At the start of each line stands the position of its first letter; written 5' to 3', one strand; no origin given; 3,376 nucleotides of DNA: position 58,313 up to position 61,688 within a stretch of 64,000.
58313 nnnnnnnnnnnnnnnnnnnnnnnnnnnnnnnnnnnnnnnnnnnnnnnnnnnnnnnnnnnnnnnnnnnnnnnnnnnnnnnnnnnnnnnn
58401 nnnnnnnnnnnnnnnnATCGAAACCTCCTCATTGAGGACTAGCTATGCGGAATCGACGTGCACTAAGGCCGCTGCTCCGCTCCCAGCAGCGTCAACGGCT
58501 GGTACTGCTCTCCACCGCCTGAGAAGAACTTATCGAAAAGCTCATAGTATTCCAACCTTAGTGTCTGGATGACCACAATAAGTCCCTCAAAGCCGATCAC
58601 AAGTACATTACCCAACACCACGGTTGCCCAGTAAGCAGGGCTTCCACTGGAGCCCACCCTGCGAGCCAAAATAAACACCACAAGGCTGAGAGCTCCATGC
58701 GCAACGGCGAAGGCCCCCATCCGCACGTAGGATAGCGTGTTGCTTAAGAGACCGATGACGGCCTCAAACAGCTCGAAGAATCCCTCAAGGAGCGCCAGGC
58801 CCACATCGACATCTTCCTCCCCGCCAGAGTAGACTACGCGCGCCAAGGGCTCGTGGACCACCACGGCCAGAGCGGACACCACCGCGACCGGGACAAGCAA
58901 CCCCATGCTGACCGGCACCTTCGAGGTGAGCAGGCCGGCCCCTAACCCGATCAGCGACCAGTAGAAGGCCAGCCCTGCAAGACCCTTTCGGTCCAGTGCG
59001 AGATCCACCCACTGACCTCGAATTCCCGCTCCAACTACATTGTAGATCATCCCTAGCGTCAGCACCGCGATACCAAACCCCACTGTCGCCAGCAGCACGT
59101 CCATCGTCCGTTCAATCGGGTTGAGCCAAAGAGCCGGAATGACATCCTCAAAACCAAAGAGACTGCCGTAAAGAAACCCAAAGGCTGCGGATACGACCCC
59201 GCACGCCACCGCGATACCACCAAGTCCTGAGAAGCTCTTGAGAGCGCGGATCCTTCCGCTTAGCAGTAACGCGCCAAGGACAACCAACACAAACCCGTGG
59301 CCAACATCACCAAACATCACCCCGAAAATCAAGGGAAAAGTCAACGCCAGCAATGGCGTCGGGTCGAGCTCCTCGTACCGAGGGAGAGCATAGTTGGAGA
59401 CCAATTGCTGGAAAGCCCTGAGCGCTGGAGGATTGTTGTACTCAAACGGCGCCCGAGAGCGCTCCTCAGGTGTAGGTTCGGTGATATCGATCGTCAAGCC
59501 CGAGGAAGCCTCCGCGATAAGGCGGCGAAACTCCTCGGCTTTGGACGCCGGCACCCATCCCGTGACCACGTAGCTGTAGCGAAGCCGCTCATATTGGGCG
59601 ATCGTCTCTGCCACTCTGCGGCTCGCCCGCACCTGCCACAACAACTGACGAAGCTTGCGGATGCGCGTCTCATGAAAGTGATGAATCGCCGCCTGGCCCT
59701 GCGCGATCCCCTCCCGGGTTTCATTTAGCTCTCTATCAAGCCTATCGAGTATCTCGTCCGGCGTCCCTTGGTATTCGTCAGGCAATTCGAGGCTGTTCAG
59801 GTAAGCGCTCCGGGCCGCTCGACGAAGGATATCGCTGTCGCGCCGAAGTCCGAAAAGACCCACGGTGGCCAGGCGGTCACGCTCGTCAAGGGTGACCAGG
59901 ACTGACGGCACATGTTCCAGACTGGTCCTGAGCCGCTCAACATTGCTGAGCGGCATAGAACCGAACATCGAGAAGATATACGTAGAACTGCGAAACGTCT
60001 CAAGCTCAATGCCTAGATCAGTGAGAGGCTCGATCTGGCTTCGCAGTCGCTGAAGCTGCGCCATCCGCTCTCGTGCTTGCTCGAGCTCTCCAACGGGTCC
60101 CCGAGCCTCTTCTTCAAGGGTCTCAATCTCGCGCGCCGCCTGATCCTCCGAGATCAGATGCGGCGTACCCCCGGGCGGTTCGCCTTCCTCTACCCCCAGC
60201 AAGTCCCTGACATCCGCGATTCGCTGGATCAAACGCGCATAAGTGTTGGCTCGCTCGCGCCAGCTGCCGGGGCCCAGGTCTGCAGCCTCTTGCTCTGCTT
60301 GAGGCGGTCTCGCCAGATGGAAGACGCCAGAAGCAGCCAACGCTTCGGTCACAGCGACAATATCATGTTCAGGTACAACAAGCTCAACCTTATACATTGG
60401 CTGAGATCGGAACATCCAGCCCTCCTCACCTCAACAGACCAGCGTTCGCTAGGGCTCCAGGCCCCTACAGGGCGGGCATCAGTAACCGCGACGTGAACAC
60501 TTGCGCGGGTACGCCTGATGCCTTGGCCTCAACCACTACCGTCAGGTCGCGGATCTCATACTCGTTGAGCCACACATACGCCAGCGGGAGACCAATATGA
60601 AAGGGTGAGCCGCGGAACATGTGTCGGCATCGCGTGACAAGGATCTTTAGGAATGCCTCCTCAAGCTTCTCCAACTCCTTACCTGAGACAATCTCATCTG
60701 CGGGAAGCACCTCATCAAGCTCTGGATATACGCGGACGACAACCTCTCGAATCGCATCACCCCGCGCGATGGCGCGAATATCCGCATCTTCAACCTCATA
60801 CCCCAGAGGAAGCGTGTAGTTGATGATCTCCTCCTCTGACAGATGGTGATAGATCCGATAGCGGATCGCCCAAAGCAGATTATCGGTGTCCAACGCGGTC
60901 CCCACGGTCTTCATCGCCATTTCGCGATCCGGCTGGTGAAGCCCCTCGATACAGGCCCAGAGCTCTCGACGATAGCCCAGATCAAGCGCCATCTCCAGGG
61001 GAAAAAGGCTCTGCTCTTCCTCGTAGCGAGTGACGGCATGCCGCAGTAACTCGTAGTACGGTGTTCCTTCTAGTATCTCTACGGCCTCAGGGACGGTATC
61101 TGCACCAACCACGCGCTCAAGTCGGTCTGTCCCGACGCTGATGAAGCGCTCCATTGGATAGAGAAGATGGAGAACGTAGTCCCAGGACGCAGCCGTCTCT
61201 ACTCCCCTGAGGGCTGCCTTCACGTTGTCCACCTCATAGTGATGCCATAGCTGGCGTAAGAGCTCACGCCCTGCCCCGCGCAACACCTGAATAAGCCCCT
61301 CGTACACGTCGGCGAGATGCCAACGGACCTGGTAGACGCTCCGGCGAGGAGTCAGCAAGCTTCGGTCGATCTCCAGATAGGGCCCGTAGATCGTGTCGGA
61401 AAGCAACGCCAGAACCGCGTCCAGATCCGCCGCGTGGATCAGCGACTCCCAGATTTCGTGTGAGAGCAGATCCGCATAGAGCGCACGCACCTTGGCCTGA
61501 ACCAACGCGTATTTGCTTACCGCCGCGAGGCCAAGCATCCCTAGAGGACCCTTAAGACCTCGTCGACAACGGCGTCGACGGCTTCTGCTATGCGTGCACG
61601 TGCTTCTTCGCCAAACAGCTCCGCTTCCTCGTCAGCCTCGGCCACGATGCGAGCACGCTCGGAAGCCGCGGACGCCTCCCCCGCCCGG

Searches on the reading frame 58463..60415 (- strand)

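Call 43: search_protein_families(library=pfam, proteins=[window:58463-60415:-], max_evalue=0.001)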
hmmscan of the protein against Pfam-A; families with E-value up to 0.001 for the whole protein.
window:58463-60415:- (650 aa): 1 family
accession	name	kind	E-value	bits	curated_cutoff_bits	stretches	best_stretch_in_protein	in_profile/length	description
PF01496.24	V_ATPase_I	-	1.6e-35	122.7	30.7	2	210-386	236-415/815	V-type ATPase 116kDa subunit family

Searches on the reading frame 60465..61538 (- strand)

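Call 43: search_protein_families(library=pfam, proteins=[window:60465-61538:-], max_evalue=0.001)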
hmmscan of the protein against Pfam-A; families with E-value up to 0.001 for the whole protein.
window:60465-61538:- (357 aa): 1 family
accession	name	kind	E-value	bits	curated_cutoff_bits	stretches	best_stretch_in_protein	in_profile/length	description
PF01992.21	vATP-synt_AC39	-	2.1e-62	211.8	29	1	14-346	2-334/339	ATP synthase (C/AC39) subunit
